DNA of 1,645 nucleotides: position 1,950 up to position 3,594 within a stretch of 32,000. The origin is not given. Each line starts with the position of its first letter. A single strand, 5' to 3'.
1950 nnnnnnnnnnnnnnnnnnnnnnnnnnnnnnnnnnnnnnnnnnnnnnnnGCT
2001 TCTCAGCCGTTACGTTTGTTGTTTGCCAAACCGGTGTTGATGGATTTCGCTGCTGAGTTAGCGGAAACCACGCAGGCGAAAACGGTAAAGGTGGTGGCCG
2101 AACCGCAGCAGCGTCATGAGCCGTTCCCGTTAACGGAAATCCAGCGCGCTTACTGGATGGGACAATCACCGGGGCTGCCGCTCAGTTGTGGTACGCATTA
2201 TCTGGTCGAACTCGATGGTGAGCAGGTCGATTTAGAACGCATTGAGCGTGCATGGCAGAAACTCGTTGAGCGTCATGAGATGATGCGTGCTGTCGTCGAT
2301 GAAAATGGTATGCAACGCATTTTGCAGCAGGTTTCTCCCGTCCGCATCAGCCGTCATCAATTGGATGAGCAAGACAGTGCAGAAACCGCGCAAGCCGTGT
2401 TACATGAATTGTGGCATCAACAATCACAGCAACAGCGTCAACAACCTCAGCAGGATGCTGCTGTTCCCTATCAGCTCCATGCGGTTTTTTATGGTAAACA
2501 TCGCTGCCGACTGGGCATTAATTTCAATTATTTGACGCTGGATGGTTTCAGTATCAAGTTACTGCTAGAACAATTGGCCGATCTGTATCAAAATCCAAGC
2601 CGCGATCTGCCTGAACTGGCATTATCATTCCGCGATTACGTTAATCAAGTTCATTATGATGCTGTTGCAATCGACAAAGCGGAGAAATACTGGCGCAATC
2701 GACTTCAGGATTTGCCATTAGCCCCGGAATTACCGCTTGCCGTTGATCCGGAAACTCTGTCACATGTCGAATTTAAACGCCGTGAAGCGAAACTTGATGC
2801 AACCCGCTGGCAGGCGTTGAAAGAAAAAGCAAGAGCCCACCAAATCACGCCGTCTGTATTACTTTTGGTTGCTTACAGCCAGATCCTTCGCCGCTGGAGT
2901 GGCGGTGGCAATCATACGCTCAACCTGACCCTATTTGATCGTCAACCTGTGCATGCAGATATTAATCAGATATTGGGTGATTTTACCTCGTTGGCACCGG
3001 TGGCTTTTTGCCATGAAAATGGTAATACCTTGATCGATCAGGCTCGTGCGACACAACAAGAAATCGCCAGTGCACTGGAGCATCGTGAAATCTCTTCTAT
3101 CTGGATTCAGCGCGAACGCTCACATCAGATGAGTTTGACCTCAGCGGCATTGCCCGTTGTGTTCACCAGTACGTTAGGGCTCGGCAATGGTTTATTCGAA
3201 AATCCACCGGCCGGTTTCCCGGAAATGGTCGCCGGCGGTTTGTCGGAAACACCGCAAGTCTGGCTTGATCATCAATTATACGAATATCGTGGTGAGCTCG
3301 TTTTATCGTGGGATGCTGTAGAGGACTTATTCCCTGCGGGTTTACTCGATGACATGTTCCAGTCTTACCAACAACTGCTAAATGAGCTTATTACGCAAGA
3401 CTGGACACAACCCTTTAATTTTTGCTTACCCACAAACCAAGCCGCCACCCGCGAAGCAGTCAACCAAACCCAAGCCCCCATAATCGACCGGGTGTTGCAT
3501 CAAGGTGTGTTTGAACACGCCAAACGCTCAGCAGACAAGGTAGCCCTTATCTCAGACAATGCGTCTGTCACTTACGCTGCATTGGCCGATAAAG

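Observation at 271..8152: Three apparently nucleotide-identical, in-frame 1.5-2.0 kb direct repeats inside one NRPS gene (a whole A or A-T unit triplicated)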

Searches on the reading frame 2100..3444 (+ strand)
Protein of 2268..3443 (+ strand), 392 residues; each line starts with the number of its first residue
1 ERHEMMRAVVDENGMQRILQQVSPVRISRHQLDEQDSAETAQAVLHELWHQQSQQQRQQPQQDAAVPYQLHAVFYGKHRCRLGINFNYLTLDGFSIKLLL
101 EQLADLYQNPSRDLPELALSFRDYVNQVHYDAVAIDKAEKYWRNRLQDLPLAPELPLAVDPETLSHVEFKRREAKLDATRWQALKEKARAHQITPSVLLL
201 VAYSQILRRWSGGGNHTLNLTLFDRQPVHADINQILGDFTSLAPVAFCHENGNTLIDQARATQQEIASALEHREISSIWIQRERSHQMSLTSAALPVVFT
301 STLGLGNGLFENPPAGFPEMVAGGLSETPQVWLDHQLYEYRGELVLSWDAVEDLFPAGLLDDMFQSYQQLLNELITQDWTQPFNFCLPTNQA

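Call 39: search_solved_structures(query=window:2100-3444:+, max_evalue=1e-10)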
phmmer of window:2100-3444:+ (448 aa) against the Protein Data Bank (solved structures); distinct sequences matched with E-value up to 1e-10: 15.
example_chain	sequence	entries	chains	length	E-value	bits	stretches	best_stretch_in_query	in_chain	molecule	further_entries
7jtj_A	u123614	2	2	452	7.2e-87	295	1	2-431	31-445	Irp2 protein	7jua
5t7z_A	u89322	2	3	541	1e-76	261.5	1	2-437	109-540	EpoB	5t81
7ry6_A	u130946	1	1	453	1.9e-68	234.3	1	6-441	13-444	HMWP2 nonribosomal peptide synthetase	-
5t3e_A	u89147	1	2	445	2.1e-66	227.6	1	6-439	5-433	Bacillamide synthetase heterocyclization domain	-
7ly7_A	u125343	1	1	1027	2.2e-65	224.2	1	6-440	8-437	BmdB, Bacillamide NRPS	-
7ly4_E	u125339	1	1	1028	2.2e-65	224.2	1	6-440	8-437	BmdB, bacillamide NRPS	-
7emy_A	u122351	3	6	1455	1.5e-54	188.5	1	3-446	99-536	Dihydroaeruginoic acid synthetase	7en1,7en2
6lta_A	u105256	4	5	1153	5.4e-51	176.8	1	1-433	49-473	Nonribosomal peptide synthetase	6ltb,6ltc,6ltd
9lcq_A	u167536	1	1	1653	2.3e-19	72.5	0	9-300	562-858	PvdL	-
9up2_A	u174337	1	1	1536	4.1e-19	71.7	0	9-300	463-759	PvdL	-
9lcp_A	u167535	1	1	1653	4.8e-19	71.5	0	9-300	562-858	PvdL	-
9lco_A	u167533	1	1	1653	4.8e-19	71.5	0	9-300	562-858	PvdL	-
2jgp_A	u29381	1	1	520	8.3e-14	54.2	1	1-327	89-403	TYROCIDINE SYNTHETASE 3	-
7r9x_A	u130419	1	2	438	1.9e-13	53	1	3-348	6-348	AmbE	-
8hlk_A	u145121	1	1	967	3.8e-13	52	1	22-338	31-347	Microcystin synthetase B (Fragment)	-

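Call 45: find_related_loci(query=window:2268-3443:+, collection=metagenome_contigs, flank=10000)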
Query window:2268-3443:+ (392 aa) in metagenome_contigs; peptide patterns used: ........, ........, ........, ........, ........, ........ (x = any residue, [..] = any of these).
69 stretches matched a pattern; 1 encode a relative of the query (tblastn E <= 1e-3); 1 distinct loci.
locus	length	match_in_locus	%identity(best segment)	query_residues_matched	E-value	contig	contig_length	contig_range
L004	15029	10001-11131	39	1-378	8e-81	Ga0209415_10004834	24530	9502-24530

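Call 46: find_homologous_proteins(query=window:2268-3443:+, max_evalue=1e-60)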
Query window:2268-3443:+ (392 aa): 70 proteins with E <= 1e-60 among 8000 candidates.
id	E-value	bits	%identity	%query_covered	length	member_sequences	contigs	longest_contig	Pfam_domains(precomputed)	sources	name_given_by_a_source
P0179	2.1e-130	453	53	100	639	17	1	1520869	PF00668.26,PF00550.32,PF00501.35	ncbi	ncbi:condensation domain-containing protein, partial [Enterovibrio norvegicus]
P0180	3.5e-111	390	60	81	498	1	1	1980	PF00668.26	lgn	-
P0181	9.2e-109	382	48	100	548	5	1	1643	PF00668.26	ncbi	ncbi:condensation domain-containing protein, partial [Vibrio lentus]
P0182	3.2e-85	304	42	99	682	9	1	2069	PF00668.26,PF00550.32,PF00501.35,PF13193.13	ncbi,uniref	ncbi:condensation domain-containing protein, partial [Nonomuraea muscovyensis]|uniref:condensation d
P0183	1.3e-84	302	42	99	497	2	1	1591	PF00668.26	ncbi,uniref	ncbi:condensation domain-containing protein, partial [Ruminobacter sp.]|uniref:condensation domain-c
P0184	4.3e-83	297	42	99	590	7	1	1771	PF00668.26,PF00550.32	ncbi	ncbi:condensation domain-containing protein, partial [Micromonospora andamanensis]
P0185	6.7e-83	297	40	96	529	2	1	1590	PF00668.26,PF00501.35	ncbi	ncbi:AMP-binding enzyme, partial [Ruminobacter amylophilus]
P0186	1.2e-82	296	41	97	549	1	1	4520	PF00668.26,PF00550.32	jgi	jgi:aryl carrier-like protein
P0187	6.9e-82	293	40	98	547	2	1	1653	PF00668.26,PF00501.35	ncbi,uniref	ncbi:condensation domain-containing protein, partial [Ruminobacter sp.]|uniref:condensation domain-c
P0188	8.1e-82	293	42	100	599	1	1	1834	PF00668.26,PF00550.32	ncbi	ncbi:condensation domain-containing protein, partial [Planomonospora algeriensis]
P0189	1.4e-81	292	51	73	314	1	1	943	PF00668.26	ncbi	ncbi:Non-ribosomal peptide synthetase module, partial [Gilliamella apicola SCGC AB-598-B02]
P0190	2.3e-81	292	41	98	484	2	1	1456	PF00668.26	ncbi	ncbi:Nonribosomal peptide synthase, partial [Ruminobacter amylophilus]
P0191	8.1e-81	290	40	96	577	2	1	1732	PF00668.26,PF00550.32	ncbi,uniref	ncbi:condensation domain-containing protein, partial [Nonomuraea sp. NPDC046802]|uniref:condensation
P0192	4.3e-80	287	41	98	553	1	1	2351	PF00668.26,PF00550.32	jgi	jgi:yersiniabactin nonribosomal peptide synthetase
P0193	1.6e-78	282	39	100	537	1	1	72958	PF00668.26,PF18563.7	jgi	jgi:hypothetical protein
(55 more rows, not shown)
